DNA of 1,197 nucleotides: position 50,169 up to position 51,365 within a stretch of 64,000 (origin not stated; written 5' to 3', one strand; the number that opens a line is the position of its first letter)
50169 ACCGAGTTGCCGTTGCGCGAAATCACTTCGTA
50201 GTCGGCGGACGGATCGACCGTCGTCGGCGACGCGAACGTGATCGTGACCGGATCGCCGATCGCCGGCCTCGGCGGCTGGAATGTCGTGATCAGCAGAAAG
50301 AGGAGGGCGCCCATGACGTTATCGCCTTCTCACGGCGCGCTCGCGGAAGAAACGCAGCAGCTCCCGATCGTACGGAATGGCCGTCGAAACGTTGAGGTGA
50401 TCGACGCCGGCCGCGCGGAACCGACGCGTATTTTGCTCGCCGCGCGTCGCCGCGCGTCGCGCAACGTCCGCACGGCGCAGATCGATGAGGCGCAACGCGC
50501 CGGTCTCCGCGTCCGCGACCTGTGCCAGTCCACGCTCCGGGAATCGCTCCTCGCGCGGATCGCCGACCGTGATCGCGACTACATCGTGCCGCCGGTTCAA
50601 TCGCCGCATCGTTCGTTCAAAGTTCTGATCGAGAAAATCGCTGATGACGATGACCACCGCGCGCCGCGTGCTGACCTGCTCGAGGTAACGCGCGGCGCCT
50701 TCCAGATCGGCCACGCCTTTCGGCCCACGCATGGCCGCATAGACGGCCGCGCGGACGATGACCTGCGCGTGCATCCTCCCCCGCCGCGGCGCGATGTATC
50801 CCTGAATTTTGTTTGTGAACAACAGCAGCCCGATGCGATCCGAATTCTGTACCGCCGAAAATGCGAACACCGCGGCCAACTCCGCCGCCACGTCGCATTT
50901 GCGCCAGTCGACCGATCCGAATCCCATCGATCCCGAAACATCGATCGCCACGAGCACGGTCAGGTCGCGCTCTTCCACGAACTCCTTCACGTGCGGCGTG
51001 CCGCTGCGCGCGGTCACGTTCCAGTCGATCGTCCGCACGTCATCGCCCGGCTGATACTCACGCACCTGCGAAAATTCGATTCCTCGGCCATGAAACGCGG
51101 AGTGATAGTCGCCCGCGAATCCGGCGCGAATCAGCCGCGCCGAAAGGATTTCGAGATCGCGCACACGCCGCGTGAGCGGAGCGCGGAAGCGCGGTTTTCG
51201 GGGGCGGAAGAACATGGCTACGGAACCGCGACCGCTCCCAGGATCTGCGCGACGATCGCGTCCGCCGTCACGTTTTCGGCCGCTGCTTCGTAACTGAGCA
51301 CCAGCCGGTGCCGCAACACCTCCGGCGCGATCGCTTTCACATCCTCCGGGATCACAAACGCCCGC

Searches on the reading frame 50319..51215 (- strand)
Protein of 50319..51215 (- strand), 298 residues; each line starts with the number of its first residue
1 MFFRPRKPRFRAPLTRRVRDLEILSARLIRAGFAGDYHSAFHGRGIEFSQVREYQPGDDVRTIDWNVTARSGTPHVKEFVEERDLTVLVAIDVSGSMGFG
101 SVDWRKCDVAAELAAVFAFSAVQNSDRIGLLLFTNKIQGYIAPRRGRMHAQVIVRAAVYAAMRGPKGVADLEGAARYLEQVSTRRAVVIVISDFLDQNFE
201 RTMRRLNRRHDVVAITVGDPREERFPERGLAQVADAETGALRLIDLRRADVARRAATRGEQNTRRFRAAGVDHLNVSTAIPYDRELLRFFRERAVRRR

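Call 8: search_protein_families(library=pfam, proteins=[window:50319-51215:-], max_evalue=0.01)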
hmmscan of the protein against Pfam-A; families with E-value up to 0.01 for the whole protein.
window:50319-51215:- (298 aa): 3 families
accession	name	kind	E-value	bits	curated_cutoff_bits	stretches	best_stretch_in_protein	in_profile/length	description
PF01882.25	DUF58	-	1.5e-68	230.6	23.4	1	50-260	1-211/216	Protein of unknown function DUF58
PF13519.12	VWA_2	-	5.6e-09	37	27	1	87-194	1-106/107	von Willebrand factor type A domain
PF05762.20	VWA_CoxE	-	0.0018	18.2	26.4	0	66-201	30-166/222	VWA domain containing CoxE-like protein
